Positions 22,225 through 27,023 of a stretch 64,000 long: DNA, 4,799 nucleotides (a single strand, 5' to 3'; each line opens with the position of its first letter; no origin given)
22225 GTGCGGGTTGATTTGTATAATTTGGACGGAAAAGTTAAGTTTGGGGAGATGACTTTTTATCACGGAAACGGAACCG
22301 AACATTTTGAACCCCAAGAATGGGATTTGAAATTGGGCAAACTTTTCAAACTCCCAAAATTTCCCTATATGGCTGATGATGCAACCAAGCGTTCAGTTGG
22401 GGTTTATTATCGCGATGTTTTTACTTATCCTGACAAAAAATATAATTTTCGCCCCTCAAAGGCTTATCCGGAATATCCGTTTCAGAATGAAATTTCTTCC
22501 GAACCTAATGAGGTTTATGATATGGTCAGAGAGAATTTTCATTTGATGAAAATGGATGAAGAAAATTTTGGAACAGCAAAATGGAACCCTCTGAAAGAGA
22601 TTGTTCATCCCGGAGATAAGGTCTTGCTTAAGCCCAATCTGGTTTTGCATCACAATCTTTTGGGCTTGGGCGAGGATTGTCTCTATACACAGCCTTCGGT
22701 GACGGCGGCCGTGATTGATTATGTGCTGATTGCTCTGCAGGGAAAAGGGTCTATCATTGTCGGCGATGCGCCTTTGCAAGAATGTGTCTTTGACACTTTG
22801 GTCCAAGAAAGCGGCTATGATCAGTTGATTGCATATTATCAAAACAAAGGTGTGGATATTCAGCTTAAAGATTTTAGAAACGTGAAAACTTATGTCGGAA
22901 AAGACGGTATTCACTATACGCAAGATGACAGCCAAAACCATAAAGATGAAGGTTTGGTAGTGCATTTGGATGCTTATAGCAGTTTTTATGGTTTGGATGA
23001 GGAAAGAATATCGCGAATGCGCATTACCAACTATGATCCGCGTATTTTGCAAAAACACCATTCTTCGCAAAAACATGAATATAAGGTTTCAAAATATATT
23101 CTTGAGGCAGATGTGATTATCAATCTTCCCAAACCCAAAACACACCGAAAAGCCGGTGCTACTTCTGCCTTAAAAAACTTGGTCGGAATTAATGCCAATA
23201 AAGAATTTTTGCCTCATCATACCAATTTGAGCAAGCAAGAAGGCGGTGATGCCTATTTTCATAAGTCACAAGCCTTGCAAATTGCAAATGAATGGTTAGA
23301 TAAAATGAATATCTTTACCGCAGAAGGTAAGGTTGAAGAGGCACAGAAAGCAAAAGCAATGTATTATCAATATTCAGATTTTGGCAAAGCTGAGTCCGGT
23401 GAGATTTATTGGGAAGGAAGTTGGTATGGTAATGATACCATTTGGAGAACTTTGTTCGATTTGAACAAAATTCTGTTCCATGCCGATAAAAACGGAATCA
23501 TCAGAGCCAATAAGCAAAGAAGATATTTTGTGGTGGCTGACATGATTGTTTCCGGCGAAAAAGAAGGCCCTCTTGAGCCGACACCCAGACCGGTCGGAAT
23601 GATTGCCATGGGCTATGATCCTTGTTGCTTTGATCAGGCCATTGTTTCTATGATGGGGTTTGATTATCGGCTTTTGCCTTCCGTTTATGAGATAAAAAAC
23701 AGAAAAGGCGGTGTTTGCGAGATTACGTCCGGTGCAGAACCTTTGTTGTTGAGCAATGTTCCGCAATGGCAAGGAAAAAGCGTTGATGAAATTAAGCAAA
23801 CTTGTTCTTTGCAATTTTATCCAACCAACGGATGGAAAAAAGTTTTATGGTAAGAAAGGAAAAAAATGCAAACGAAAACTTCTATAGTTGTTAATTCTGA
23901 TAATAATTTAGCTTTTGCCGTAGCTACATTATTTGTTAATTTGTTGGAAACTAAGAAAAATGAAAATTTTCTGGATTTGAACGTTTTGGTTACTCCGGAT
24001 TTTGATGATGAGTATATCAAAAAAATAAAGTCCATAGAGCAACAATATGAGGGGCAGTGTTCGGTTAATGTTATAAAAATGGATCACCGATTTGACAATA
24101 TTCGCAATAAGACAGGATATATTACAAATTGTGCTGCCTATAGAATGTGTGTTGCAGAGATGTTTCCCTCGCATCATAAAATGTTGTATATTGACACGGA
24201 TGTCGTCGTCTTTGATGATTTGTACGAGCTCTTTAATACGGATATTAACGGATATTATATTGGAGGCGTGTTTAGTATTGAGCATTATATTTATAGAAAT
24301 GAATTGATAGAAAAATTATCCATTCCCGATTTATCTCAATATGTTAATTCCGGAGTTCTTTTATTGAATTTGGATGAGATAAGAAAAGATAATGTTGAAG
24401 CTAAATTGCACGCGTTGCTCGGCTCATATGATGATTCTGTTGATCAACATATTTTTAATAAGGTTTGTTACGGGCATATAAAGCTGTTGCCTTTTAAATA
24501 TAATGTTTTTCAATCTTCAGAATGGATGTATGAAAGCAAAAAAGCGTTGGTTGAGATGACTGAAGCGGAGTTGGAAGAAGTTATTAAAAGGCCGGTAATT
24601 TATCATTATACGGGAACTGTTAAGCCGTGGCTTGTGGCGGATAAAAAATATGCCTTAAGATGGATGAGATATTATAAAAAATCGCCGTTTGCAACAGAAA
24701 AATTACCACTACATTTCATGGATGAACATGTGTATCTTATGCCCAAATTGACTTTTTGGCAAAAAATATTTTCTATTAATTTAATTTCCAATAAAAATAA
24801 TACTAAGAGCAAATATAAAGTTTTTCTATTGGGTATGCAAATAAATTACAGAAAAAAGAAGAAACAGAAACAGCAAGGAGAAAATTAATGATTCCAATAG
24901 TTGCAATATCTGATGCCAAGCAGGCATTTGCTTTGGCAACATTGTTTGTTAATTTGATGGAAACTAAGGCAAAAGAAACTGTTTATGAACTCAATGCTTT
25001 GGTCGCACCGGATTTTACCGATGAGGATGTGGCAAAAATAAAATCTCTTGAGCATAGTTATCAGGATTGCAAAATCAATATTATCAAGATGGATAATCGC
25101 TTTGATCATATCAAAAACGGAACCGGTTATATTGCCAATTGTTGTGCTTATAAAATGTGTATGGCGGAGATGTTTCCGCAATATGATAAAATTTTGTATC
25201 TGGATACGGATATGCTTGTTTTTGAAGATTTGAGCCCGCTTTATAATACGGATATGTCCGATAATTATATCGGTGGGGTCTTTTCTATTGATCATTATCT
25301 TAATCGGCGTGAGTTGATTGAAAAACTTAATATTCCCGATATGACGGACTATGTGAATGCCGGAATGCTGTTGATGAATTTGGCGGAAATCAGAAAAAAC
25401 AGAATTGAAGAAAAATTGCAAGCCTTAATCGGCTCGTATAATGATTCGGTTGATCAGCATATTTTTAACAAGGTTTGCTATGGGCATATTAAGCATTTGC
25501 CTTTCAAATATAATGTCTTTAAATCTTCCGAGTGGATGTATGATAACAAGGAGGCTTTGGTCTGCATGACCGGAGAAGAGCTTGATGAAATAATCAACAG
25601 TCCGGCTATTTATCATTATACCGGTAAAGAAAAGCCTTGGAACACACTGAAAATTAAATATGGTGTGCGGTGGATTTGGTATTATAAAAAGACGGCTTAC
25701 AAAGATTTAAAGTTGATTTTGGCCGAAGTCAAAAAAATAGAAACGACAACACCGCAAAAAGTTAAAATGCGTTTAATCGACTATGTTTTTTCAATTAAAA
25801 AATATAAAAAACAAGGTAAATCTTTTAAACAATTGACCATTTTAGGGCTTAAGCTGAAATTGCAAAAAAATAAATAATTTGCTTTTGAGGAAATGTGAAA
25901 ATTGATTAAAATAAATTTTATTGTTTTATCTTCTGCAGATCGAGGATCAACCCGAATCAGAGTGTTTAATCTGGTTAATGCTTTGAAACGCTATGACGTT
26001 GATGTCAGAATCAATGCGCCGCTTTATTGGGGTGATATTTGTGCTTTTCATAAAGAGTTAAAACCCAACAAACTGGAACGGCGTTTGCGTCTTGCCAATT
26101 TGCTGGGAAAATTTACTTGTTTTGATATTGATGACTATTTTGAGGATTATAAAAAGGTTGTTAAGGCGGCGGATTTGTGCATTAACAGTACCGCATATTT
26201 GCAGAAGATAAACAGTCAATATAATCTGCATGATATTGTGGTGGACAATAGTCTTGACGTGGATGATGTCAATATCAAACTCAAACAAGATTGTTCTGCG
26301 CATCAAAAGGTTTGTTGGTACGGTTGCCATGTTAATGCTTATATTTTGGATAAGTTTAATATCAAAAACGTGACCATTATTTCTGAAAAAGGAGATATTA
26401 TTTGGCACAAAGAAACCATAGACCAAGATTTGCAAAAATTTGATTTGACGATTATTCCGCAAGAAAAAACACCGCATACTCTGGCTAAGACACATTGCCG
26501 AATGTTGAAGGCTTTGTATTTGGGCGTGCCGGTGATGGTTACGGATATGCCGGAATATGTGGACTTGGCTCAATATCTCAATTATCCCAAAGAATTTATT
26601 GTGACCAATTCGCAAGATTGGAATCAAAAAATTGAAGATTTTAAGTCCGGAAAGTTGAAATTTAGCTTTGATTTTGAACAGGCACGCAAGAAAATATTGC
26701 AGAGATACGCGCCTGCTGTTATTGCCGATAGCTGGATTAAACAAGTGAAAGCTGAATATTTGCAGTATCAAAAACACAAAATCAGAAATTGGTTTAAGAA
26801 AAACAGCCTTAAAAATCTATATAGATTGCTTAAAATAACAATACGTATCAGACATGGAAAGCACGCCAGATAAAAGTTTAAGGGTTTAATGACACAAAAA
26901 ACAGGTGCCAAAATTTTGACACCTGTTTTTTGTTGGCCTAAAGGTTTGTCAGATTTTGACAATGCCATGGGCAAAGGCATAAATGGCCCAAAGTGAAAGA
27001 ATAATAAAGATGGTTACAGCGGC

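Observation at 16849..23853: Shared N-terminal leader motif on two unrelated enzymes; ATP-grasp fused to a DUF362-like domain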

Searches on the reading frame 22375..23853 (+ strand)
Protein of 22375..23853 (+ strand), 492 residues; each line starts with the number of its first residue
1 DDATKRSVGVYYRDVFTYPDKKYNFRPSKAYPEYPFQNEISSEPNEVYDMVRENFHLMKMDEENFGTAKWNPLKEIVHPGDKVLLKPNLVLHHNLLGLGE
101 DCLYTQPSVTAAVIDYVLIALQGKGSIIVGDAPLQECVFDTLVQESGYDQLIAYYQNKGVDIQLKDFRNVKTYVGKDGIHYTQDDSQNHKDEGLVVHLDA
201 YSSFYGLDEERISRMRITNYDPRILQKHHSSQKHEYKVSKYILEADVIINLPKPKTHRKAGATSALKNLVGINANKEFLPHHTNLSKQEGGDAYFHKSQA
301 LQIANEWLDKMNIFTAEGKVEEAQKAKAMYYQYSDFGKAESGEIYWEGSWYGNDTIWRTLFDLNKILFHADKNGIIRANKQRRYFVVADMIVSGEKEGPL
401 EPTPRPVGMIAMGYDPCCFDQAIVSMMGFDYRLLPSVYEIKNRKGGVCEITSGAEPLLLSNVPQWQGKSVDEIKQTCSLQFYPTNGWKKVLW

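Call 42: search_solved_structures(query=A5, max_evalue=10, show_alignments=3)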
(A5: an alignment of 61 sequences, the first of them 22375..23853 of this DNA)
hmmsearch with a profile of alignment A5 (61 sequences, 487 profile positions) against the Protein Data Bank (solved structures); distinct sequences matched with E-value up to 10: 6.
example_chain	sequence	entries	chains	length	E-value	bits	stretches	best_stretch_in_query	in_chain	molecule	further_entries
7osv_A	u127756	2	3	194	0.003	19.6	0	41-82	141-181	DeNovoTIM6-SB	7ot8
6z2i_A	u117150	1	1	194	0.0063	18.5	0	41-82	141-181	de novo designed TIM barrel DeNovoTIM6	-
6yxj_A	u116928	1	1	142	0.046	15.7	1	348-425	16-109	Non-structural protein 3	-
2w2g_A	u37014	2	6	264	0.21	13.5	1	349-424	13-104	NON-STRUCTURAL PROTEIN 3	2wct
8ufl_A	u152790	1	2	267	0.22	13.5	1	349-424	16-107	Papain-like protease nsp3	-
7dww_B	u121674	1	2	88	0.64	11.9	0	405-446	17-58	msDPBB_sym2 protein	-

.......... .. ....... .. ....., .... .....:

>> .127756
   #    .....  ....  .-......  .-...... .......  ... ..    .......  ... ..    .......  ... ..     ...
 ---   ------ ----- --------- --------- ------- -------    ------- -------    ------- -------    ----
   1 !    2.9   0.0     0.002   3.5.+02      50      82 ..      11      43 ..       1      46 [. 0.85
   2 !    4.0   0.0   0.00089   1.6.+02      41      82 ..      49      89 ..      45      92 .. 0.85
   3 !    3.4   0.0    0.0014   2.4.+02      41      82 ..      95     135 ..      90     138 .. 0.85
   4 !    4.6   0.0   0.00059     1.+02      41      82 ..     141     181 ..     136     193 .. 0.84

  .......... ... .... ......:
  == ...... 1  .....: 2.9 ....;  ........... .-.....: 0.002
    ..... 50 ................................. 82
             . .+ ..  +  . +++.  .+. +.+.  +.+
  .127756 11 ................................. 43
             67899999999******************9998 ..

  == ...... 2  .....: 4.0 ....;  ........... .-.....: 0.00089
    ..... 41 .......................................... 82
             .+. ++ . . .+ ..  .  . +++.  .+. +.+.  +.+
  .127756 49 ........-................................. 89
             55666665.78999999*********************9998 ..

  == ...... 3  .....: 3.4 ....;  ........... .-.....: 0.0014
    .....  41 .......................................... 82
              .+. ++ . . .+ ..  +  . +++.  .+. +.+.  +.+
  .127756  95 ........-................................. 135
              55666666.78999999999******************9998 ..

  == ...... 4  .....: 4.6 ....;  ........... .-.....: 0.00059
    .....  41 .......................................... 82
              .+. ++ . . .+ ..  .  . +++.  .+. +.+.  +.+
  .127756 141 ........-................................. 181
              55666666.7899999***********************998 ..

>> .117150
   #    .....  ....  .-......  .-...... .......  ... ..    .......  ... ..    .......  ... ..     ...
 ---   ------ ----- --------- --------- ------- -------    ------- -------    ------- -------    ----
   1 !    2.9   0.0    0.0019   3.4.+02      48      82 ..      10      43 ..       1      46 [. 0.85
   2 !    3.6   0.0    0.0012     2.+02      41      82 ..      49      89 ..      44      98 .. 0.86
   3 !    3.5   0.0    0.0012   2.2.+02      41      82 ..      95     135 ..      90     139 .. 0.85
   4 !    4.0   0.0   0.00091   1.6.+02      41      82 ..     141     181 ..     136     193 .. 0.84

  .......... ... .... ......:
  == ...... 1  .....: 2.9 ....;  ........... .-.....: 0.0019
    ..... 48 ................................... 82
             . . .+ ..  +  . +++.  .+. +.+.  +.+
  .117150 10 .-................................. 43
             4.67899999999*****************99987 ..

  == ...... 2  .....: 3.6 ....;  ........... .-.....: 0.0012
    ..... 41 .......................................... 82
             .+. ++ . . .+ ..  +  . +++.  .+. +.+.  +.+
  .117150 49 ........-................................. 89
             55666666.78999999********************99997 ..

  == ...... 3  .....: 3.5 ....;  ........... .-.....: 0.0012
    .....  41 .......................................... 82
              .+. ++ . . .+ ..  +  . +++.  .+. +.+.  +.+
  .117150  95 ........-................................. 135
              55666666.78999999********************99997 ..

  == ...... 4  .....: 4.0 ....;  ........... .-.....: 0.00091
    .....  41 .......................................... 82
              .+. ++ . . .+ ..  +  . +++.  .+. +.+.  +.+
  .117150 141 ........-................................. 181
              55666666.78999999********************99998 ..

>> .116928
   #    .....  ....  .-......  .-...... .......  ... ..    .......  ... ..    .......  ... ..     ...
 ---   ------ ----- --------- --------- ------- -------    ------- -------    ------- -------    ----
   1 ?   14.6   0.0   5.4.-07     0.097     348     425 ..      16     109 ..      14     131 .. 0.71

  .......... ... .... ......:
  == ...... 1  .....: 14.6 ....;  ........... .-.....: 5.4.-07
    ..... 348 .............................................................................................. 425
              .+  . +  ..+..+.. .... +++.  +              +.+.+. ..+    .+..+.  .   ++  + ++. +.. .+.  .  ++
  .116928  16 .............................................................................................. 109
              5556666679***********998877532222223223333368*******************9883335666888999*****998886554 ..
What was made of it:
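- On LarA family (NPN-dependent racemases and epimerases): The PDB sequence-profile search finds no LarA (call 42).
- Closest known: LarA lactate racemase and LarA homologues. Different: No PDB LarA hit by sequence profile (call 42).
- Tried and rejected: The sequence-profile search of the DUF362 family against PDB gave no LarA hit, only noise (call 42).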

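Call 48: predict_structure(alignment_id=A5)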
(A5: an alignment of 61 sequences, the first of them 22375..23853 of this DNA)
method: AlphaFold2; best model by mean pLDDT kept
length: 492 residues; sequences in the alignment: 61
mean_pLDDT: 93.7   pTM: 0.93
mean pLDDT of the five models: 93.7, 92.9, 92.8, 91.1, 90.9
residues with pLDDT >= 90: 422; 70-90: 59; 50-70: 11; < 50: 0
segments of 3 or more residues with pLDDT < 50: none
pLDDT, mean of each block of 10 residues (from residue 1): 86 96 97 96 97 98 98 98 97 92 97 99 98 92 97 98 94 80 66 94 95 94 96 97 98 95 94 92 94 94 96 93 96 95 83 90 97 96 98 92 97 97 97 93 77 91 96 95 93 88
secondary structure, 60 per line:
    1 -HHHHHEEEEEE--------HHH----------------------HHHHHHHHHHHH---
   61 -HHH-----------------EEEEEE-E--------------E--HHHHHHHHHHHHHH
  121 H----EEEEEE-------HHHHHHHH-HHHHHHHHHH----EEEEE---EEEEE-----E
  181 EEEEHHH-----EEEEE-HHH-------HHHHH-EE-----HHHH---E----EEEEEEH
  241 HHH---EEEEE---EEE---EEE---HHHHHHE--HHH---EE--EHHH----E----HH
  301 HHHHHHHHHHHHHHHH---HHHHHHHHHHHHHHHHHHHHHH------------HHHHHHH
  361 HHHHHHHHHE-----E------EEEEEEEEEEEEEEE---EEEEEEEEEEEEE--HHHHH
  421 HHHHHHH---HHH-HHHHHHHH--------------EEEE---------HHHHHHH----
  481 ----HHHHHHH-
elements in order: H2-6 E7-12 H46-57 E82-87 H107-121 E126-131 H139-146 H148-157 E162-166 E170-174 E180-184 E193-197 H209-213 H222-225 E234-239 H240-243 E247-251 E255-257 E261-263 H267-272 H299-316 H320-341 H354-369 E383-397 E401-413 H416-427 H435-442 E457-460 H470-476 H485-491
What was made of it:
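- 22375..23853 (+): Long DUF362 domain with a LarA-like fold (residues 337-828). AlphaFold pLDDT 93.7, pTM 0.93 (call 48).
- Closest known: LarA lactate racemase and LarA homologues. Different: A helical insertion of roughly 80-90 residues (call 48).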

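Call 51: fold_search(model_id=the predicted structure, library=pdb)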
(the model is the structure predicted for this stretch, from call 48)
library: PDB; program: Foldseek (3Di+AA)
matches with E <= 10: 559; with E <= 0.001: 12
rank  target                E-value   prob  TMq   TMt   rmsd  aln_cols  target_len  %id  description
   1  9q3k_A                1.0e-05  1.00  0.24  0.24  12.3       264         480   12  Structure of LarA-like nickel-pincer nucleotide cofactor-utilizing enzyme with a single catalytic histidine residue fr (released 2025-09-24)
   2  4nar                  4.8e-05  1.00  0.30  0.34   8.5       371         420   10  Crystal Structure of the Q9WYS3 protein from Thermotoga maritima. Northeast Structural Genomics Consortium Target VR152 (released 2013-11-06)
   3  9q3j_G                7.0e-05  1.00  0.28  0.30  11.7       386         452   10  Structures of LarA-like nickel-pincer nucleotide cofactor-utilizing enzyme with a single catalytic histidine residue f (released 2025-09-17)
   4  9q3j_H                8.4e-05  1.00  0.25  0.27  12.8       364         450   10  Structures of LarA-like nickel-pincer nucleotide cofactor-utilizing enzyme with a single catalytic histidine residue f (released 2025-09-17)
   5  2yjg_A                1.6e-04  1.00  0.30  0.35   8.2       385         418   10  Structure of the lactate racemase apoprotein from Thermoanaerobacterium thermosaccharolyticum (released 2012-05-30)
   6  9q3j_E                1.7e-04  1.00  0.28  0.31  11.6       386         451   11  Structures of LarA-like nickel-pincer nucleotide cofactor-utilizing enzyme with a single catalytic histidine residue f (released 2025-09-17)
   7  6c1w_A                2.5e-04  0.90  0.27  0.30  18.1       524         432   11  A tethered niacin-derived pincer complex with a nickel-carbon or sulfite-carbon bond in lactate racemase (released 2018-03-14)
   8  8ezf                  3.0e-04  0.97  0.29  0.33  14.3       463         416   11  A tethered niacin-derived pincer complex with a nickel-carbon or sulfite-carbon bond in lactate racemase R98A/R100A vari (released 2023-01-25)
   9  5huq_B                3.9e-04  0.99  0.23  0.26  11.9       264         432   13  A tethered niacin-derived pincer complex with a nickel-carbon bond in lactate racemase (released 2016-02-10)
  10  2yjg_B                4.1e-04  1.00  0.29  0.34   7.9       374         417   10  Structure of the lactate racemase apoprotein from Thermoanaerobacterium thermosaccharolyticum (released 2012-05-30)
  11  9q3j_A                4.1e-04  0.98  0.25  0.27  12.6       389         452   10  Structures of LarA-like nickel-pincer nucleotide cofactor-utilizing enzyme with a single catalytic histidine residue f (released 2025-09-17)
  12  9q3j_D                6.9e-04  0.98  0.23  0.25  12.1       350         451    9  Structures of LarA-like nickel-pincer nucleotide cofactor-utilizing enzyme with a single catalytic histidine residue f (released 2025-09-17)
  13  5huq_A                1.0e-03  0.96  0.26  0.29  13.8       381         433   11  A tethered niacin-derived pincer complex with a nickel-carbon bond in lactate racemase (released 2016-02-10)
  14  8ezh                  1.1e-03  0.94  0.28  0.32  13.2       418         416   11  A tethered niacin-derived pincer complex with a nickel-carbon bond in lactate racemase R98A/R100A variant modeled with s (released 2023-01-25)
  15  9eia_B                1.3e-03  0.99  0.23  0.26   8.5       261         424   10  A broad-substrate spectrum lactate racemase A from Isosphaera pallida in complex with copurified D-lactate (released 2025-01-29)
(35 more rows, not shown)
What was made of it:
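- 22375..23853 (+): The 17 best Foldseek PDB matches are all LarA-family (call 51).
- Model pLDDT 93.7, with the top 17 PDB matches all LarA-family at probability 0.9-1.0 (calls 48, 51). Foldseek TM-scores are low, 0.24-0.35 (call 51).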

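Call 64: search_protein_families(library=pfam, proteins=[window:22375-23853:+], max_evalue=10)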
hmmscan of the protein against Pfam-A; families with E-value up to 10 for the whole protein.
window:22375-23853:+ (492 aa): 1 family
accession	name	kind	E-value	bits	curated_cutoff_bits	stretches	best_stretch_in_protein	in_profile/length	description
PF04015.17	DUF362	-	2.5e-27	96.7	24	2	232-424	84-199/200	Domain of unknown function (DUF362)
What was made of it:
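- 22375..23853 (+): PF04015, E 2.5e-27 (call 64).
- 23122..23220 (+): Family-invariant segment PKPKTH593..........603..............617H618; candidate cofactor site. The Pfam profile coordinates agree (call 64).
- On LarA family (NPN-dependent racemases and epimerases): Only DUF362 is reported, even at E<=10 (call 64).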

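Call 65: find_related_loci(query=A5, collection=metagenome_contigs, flank=10000)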
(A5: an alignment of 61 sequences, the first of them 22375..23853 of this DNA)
Query A5 (492 aa) in metagenome_contigs; peptide patterns used: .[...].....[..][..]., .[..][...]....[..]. (x = any residue, [..] = any of these).
600 stretches matched a pattern (row limit reached: there are more); 566 encode a relative of the query (tblastn E <= 1e-3); the best 80 are kept; 80 distinct loci.
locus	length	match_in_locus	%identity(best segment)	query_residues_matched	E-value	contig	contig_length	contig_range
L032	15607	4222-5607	57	18-487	6e-179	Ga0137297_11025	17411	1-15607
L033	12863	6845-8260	56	15-491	1e-177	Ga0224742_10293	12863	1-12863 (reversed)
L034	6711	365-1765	57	17-491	4e-178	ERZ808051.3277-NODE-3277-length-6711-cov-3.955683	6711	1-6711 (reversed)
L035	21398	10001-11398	55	18-491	2e-175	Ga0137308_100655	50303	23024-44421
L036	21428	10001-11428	55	7-487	9e-172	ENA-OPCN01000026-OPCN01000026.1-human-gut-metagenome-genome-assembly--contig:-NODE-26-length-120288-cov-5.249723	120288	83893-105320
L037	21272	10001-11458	49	2-491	1e-151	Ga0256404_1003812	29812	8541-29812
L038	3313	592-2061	48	1-490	2e-158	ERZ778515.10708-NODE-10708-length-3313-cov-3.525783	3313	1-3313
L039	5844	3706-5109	52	25-487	8e-153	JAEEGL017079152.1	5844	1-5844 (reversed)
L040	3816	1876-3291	50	8-488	8e-156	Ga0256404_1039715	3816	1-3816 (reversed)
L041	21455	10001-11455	51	2-491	2e-149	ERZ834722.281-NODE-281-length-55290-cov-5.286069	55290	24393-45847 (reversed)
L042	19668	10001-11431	49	6-488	2e-148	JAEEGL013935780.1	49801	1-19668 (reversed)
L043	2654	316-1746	49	8-488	4e-157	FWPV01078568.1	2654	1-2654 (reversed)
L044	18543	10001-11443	49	8-492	1e-147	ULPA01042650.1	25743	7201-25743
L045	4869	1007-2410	50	18-491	2e-149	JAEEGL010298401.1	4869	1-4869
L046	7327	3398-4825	48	8-488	8e-147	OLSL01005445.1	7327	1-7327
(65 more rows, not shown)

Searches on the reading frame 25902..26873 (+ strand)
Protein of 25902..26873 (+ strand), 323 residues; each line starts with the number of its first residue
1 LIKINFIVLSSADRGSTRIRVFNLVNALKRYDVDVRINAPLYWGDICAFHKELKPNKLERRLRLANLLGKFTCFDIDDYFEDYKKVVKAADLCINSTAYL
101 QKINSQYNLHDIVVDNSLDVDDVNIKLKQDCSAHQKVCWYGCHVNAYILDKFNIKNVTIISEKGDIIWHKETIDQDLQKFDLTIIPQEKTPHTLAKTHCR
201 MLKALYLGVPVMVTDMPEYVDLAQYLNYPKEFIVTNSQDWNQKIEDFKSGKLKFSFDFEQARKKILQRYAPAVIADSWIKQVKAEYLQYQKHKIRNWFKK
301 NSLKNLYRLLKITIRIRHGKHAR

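Call 4: search_protein_families(library=ncbifam, proteins=[window:25902-26873:+], max_evalue=0.01)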
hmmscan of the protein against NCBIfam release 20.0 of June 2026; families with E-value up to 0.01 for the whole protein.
window:25902-26873:+ (323 aa): 0 families

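Call 64: search_protein_families(library=pfam, proteins=[window:25902-26873:+], max_evalue=10)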
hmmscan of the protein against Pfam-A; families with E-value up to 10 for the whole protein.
window:25902-26873:+ (323 aa): 2 families
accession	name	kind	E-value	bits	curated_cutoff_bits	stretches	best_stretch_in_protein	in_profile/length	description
PF19672.4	DUF6175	-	0.044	13.3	23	1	103-159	226-281/293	Family of unknown function (DUF6175)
PF01055.32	Glyco_hydro_31_2nd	-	2.9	7.6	23.5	1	218-304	26-111/328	Glycosyl hydrolases family 31 TIM-barrel domain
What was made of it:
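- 25902..26873 (+): 323-aa protein with no family assignment; last gene of the co-directional block. No significant Pfam or NCBIfam hit (calls 4, 64).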
